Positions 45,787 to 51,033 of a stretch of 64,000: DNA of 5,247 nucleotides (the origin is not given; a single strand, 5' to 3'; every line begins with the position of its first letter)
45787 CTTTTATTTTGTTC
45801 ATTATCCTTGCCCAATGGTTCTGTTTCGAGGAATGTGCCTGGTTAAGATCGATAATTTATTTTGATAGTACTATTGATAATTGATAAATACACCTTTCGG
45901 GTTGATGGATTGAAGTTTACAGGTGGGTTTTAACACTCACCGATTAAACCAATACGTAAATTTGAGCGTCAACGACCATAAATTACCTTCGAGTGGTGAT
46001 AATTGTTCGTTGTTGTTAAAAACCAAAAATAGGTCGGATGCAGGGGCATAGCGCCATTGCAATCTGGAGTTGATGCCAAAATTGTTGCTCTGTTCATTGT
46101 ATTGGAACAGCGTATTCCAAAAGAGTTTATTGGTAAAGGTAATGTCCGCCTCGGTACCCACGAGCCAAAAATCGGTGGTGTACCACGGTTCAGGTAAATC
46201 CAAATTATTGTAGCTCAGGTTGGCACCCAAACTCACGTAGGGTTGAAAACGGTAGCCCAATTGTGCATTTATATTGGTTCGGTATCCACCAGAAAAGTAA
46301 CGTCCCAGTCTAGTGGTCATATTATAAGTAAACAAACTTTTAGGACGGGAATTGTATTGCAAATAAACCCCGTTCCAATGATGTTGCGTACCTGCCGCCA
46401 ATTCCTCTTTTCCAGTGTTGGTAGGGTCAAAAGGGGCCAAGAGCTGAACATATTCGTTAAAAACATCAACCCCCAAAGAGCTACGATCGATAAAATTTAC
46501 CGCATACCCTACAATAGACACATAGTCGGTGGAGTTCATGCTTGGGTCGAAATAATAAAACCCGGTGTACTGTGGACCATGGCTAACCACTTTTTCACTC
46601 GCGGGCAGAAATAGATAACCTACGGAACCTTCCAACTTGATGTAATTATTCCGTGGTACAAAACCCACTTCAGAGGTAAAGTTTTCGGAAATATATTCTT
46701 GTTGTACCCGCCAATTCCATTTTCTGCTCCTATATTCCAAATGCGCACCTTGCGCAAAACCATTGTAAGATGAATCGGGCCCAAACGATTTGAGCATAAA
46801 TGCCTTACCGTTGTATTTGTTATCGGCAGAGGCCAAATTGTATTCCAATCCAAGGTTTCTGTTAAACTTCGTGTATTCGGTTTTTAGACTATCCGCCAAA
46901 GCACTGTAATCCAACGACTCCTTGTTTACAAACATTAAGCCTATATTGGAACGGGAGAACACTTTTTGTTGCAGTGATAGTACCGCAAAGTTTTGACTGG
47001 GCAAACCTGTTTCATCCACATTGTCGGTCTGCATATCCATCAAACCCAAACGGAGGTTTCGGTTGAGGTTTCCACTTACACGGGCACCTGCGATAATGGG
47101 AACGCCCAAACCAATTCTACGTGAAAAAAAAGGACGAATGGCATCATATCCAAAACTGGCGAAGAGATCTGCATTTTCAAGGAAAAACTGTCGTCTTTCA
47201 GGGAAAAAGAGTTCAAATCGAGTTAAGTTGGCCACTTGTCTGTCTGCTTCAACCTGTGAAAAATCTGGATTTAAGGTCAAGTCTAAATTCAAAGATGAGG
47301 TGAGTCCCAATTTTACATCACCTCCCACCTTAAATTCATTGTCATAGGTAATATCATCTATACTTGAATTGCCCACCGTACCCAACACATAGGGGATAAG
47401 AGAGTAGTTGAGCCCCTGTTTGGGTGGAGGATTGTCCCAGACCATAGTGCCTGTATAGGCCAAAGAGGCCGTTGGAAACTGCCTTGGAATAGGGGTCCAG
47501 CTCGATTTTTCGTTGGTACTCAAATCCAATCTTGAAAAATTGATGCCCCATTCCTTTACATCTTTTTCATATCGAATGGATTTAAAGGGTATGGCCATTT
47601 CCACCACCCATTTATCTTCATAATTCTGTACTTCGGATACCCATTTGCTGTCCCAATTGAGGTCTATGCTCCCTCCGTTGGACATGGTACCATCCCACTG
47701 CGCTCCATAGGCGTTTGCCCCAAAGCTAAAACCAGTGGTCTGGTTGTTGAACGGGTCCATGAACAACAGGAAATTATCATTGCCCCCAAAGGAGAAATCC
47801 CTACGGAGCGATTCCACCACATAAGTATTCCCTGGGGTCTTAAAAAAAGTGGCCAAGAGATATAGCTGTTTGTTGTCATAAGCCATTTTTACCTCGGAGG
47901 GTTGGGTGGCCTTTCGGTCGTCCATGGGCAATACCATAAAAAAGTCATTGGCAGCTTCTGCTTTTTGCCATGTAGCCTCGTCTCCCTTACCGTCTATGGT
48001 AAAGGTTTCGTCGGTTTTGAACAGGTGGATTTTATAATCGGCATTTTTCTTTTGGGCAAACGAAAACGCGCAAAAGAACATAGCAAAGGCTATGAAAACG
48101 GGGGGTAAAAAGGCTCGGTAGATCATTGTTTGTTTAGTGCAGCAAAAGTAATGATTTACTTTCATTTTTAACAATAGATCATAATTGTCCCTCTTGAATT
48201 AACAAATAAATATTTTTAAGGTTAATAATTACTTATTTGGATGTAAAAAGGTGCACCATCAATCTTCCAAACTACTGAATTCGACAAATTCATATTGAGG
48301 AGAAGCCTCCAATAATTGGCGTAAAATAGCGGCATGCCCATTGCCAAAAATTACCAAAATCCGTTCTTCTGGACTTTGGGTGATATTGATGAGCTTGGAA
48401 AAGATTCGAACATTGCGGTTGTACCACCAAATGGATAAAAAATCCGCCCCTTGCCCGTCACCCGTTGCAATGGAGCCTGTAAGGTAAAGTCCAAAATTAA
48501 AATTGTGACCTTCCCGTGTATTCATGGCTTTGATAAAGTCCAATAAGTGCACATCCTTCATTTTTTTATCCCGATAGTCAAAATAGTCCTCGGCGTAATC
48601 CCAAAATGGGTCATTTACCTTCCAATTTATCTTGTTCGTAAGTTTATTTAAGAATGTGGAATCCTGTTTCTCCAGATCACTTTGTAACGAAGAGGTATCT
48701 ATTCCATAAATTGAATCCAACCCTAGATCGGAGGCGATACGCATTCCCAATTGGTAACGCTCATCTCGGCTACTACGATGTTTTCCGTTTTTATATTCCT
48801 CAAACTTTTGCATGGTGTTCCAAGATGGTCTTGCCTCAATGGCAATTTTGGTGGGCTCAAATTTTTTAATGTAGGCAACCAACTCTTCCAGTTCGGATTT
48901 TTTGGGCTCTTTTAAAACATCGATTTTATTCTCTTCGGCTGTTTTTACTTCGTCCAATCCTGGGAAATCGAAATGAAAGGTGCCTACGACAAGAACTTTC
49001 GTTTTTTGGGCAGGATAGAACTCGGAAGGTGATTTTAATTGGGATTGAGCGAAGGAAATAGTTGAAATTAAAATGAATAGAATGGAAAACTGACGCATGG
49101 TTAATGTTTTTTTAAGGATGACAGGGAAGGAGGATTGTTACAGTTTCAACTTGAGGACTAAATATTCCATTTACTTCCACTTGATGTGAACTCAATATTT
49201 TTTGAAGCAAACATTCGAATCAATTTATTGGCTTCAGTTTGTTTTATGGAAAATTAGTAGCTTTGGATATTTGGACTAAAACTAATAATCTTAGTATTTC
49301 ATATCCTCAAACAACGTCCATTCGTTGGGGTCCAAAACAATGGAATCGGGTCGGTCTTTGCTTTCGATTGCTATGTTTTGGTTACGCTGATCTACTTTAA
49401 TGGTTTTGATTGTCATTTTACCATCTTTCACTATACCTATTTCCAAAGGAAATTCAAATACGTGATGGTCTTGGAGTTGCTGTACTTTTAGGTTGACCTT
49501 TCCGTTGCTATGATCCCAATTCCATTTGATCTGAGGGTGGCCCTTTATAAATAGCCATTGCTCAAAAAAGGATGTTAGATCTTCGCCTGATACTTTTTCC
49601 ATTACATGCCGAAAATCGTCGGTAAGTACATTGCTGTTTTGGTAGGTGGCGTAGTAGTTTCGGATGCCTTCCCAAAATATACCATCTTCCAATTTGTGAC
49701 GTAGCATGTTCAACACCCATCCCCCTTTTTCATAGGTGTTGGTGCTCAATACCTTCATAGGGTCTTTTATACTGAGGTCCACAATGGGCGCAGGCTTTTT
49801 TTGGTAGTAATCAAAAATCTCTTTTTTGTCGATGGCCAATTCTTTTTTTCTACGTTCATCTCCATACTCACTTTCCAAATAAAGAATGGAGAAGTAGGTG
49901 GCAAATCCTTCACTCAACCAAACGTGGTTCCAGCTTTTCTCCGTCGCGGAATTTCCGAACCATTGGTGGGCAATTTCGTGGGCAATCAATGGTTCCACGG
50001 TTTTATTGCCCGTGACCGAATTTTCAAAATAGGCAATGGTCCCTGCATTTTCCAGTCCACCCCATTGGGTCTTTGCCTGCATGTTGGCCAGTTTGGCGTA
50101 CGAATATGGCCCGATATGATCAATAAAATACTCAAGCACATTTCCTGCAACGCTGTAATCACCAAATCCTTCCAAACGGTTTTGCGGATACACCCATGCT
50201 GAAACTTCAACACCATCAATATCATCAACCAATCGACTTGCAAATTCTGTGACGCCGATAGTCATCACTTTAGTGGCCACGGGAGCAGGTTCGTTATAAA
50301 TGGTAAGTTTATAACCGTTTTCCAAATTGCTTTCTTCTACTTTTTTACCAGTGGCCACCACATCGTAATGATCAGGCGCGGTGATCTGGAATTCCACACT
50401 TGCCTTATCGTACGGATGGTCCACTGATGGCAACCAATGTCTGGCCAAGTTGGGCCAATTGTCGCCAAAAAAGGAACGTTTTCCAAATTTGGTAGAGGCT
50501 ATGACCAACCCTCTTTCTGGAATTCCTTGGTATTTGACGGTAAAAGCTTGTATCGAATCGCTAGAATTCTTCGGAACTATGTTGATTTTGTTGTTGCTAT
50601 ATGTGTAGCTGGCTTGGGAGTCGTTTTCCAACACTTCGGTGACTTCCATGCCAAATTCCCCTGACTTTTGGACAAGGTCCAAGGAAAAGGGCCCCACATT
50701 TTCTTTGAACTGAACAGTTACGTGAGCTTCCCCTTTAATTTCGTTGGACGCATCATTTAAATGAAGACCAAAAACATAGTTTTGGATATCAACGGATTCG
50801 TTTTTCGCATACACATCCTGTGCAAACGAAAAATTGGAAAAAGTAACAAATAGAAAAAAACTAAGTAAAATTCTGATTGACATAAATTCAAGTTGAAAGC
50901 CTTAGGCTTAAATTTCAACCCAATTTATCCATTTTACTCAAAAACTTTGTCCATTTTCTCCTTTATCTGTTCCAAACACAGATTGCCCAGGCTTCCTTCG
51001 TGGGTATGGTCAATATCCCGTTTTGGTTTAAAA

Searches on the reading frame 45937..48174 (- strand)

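Call 50: search_protein_families(library=pfam, proteins=[window:45937-48174:-], max_evalue=0.00001)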
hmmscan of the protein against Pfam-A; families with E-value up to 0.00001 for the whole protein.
window:45937-48174:- (745 aa): 2 families
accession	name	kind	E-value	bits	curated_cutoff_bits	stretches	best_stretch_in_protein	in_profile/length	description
PF19313.5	DUF5916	-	1.3e-30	107.1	22.6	2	258-355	6-95/572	Domain of unknown function (DUF5916)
PF06452.16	CBM9_1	-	2.7e-09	37.6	23.4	1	60-220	1-153/185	Carbohydrate family 9 binding domain-like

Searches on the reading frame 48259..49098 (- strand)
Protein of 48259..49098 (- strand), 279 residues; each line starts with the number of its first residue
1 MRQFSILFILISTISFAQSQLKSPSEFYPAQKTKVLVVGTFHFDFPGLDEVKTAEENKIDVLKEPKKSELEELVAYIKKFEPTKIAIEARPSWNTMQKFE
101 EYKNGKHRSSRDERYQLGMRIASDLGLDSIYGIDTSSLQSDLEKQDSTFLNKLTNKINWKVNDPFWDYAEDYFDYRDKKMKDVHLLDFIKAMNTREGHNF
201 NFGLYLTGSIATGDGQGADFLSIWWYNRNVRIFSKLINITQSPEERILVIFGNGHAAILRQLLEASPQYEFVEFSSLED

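Call 50: search_protein_families(library=pfam, proteins=[window:48259-49098:-], max_evalue=0.00001)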
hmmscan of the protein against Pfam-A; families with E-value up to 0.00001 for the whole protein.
window:48259-49098:- (279 aa): 1 family
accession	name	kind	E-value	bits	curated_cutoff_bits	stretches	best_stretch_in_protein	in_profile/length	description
PF18950.5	DUF5694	-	4.3e-39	135.3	27.5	1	97-275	7-182/185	Family of unknown function (DUF5694)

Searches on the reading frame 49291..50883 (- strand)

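Call 50: search_protein_families(library=pfam, proteins=[window:49291-50883:-], max_evalue=0.00001)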
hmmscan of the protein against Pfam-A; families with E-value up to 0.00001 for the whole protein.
window:49291-50883:- (530 aa): 2 families
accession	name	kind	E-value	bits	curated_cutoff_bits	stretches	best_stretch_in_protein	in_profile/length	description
PF01433.26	Peptidase_M1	-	6.2e-35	121.2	27.7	1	248-443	8-218/218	Peptidase family M1 domain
PF17900.6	Peptidase_M1_N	-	4.2e-08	33.9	25.8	1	35-204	4-184/186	Peptidase M1 N-terminal domain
